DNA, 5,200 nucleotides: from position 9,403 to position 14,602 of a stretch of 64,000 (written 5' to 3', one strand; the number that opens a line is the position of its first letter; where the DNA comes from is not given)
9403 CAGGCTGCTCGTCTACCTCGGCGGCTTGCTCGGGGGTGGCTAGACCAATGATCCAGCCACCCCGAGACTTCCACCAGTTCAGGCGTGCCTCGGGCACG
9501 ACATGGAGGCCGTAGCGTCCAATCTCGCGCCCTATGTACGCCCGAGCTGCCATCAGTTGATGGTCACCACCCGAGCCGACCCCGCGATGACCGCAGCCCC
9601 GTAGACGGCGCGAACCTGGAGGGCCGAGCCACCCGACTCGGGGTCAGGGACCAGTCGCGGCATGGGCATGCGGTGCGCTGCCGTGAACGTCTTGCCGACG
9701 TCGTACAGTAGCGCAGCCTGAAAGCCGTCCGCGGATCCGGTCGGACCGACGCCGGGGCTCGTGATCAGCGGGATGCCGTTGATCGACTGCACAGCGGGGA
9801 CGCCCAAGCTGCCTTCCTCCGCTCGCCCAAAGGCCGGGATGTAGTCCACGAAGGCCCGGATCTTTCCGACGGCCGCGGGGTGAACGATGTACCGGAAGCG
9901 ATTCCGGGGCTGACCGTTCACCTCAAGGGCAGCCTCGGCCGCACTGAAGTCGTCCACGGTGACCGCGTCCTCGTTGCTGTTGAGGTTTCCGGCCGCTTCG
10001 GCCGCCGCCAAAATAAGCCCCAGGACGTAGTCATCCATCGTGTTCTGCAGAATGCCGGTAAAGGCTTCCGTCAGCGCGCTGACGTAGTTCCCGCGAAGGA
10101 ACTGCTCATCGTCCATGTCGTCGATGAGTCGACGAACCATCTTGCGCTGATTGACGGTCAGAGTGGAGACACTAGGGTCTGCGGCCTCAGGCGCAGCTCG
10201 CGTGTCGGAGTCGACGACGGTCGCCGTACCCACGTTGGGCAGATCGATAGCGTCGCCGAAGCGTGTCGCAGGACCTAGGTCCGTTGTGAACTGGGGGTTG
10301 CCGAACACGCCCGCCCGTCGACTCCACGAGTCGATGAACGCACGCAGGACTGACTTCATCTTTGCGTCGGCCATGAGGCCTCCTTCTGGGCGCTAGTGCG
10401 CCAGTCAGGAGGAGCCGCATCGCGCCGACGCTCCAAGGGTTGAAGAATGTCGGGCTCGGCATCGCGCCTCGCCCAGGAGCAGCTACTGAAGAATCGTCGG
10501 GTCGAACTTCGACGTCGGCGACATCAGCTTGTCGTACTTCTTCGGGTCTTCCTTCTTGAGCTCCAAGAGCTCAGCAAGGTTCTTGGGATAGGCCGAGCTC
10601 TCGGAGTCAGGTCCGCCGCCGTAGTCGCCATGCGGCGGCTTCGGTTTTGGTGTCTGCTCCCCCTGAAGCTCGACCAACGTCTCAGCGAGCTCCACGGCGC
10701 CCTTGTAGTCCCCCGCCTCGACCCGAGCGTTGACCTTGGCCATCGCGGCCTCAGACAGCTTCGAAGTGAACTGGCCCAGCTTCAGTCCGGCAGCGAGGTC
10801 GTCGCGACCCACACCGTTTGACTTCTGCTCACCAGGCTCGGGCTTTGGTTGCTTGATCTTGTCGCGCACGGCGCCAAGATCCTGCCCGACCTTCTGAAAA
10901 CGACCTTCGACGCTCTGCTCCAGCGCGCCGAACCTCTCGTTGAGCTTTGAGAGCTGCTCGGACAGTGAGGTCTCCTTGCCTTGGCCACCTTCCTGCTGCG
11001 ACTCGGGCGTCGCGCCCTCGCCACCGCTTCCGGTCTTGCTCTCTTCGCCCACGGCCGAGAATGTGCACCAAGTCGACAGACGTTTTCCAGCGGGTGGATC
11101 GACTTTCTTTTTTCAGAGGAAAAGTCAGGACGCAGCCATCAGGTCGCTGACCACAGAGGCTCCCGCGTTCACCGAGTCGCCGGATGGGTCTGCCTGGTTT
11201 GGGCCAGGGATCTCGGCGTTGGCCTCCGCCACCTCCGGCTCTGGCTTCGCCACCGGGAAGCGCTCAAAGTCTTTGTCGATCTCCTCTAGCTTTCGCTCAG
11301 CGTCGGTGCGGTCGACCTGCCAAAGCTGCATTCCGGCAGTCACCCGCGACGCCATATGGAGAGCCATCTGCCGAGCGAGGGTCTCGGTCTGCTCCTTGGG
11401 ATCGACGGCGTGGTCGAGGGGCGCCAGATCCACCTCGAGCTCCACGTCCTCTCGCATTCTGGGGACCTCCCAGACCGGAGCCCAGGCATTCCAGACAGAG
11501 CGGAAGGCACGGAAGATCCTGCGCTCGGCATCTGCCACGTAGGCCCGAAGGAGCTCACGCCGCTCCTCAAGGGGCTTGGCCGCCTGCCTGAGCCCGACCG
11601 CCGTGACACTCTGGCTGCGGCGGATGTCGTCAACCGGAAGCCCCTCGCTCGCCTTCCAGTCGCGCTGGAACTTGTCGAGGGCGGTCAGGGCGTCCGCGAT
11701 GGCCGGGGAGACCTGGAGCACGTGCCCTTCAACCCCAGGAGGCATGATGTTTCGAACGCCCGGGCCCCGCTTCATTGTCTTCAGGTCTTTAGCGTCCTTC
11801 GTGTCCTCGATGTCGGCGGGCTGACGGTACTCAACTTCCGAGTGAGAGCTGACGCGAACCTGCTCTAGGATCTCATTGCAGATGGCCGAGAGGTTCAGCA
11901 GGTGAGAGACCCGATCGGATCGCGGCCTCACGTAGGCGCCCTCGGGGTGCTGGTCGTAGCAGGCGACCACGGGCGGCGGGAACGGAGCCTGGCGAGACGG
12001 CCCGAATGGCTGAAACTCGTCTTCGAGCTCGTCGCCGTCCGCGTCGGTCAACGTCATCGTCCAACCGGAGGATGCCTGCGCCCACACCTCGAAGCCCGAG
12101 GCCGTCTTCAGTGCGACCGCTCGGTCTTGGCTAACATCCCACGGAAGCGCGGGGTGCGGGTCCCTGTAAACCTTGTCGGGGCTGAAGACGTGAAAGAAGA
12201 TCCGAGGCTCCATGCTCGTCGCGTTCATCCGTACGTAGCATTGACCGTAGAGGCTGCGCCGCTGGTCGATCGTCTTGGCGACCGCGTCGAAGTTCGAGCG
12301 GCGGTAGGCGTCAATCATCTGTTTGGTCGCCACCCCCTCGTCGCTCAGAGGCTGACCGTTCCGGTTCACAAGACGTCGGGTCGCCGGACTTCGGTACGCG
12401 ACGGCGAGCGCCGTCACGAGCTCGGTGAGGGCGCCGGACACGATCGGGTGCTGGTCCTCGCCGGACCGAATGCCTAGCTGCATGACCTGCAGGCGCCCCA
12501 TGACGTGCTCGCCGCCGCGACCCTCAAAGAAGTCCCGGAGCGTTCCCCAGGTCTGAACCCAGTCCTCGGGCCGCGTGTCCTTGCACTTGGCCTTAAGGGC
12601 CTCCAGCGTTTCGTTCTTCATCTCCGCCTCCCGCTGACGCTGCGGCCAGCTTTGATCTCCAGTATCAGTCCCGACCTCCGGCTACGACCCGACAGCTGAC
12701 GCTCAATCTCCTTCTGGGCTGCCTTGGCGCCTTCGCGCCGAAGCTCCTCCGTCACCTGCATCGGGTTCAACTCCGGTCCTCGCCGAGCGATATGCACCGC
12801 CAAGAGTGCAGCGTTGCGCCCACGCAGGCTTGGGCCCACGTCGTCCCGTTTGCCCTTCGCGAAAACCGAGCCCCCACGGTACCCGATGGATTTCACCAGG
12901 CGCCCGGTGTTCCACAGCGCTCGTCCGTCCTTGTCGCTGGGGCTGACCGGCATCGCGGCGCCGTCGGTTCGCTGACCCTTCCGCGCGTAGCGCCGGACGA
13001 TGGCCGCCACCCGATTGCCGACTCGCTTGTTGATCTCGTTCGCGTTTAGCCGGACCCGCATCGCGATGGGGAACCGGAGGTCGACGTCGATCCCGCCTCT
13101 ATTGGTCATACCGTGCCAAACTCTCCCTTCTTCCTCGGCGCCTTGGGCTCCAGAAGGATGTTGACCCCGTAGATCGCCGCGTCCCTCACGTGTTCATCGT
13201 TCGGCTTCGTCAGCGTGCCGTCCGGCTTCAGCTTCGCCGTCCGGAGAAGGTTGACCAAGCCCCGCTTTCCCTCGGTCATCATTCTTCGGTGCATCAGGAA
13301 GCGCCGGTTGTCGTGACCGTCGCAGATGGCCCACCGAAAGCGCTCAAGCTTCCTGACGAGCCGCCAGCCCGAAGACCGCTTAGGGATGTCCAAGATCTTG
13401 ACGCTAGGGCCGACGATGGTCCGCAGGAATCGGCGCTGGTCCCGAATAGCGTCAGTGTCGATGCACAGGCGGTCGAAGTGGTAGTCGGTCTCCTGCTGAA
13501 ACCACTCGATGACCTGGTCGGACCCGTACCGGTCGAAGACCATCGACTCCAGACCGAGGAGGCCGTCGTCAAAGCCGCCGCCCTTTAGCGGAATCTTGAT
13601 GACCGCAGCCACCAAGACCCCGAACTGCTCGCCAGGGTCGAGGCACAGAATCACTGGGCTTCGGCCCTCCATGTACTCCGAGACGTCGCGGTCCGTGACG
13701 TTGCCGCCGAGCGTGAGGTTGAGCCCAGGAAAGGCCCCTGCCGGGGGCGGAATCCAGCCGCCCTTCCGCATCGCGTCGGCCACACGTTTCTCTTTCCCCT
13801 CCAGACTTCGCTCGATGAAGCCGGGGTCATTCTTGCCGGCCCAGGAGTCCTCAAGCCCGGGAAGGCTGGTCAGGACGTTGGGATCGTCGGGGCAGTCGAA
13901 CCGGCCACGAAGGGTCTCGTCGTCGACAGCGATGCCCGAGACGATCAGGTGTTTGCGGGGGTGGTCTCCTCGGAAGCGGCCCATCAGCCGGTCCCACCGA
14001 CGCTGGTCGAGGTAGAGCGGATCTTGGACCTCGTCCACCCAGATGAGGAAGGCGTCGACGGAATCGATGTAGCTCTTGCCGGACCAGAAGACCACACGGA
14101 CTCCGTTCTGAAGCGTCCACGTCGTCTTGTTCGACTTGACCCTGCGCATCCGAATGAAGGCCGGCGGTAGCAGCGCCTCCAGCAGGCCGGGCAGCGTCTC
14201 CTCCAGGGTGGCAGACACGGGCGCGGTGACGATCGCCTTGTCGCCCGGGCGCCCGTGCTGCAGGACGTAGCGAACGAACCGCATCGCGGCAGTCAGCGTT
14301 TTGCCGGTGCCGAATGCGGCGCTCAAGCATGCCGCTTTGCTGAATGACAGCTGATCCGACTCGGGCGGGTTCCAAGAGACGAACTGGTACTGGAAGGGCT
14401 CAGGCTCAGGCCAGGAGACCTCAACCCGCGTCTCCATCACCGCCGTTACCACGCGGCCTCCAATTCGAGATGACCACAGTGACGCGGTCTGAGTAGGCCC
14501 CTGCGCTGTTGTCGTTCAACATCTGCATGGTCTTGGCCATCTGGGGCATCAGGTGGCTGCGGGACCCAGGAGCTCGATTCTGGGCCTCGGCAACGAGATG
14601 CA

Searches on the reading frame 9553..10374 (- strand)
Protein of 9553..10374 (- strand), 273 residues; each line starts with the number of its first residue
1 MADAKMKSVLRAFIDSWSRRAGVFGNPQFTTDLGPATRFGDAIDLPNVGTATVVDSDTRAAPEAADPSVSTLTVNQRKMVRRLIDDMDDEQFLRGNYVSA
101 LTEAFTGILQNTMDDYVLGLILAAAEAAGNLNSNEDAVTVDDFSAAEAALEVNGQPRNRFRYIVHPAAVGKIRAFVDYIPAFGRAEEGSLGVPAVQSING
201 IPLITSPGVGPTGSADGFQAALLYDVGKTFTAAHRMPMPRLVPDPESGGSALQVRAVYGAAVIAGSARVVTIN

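Call 46: search_protein_families(library=phrogs, proteins=[window:9553-10374:-], max_evalue=0.001)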
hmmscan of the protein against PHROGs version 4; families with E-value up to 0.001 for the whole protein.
window:9553-10374:- (273 aa): 2 families
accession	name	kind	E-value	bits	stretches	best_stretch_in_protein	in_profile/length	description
phrog_267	-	head and packaging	1.4e-10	41.9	1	38-263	70-315/410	major head protein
phrog_283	-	head and packaging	5.4e-05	23.7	1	36-174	39-181/385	major head protein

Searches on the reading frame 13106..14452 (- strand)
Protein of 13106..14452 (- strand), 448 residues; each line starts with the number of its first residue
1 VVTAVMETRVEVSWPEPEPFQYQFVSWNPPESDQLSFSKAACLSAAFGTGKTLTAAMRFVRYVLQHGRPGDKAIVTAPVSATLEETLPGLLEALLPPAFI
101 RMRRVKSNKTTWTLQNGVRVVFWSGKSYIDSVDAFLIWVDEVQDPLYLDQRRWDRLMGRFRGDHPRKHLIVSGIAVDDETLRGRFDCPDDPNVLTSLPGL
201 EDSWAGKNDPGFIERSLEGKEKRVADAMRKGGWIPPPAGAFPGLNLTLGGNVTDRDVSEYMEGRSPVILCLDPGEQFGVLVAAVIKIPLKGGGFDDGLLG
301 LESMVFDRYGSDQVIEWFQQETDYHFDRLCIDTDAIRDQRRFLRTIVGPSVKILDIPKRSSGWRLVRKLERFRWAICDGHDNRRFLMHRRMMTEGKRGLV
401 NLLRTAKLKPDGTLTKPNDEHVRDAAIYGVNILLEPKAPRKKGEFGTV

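Call 46: search_protein_families(library=phrogs, proteins=[window:13106-14452:-], max_evalue=0.001)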
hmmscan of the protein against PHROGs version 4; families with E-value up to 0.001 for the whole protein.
window:13106-14452:- (448 aa): 1 family
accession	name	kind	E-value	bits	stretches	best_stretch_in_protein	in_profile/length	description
phrog_2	-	head and packaging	2.1e-10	41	1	42-436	281-595/807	terminase large subunit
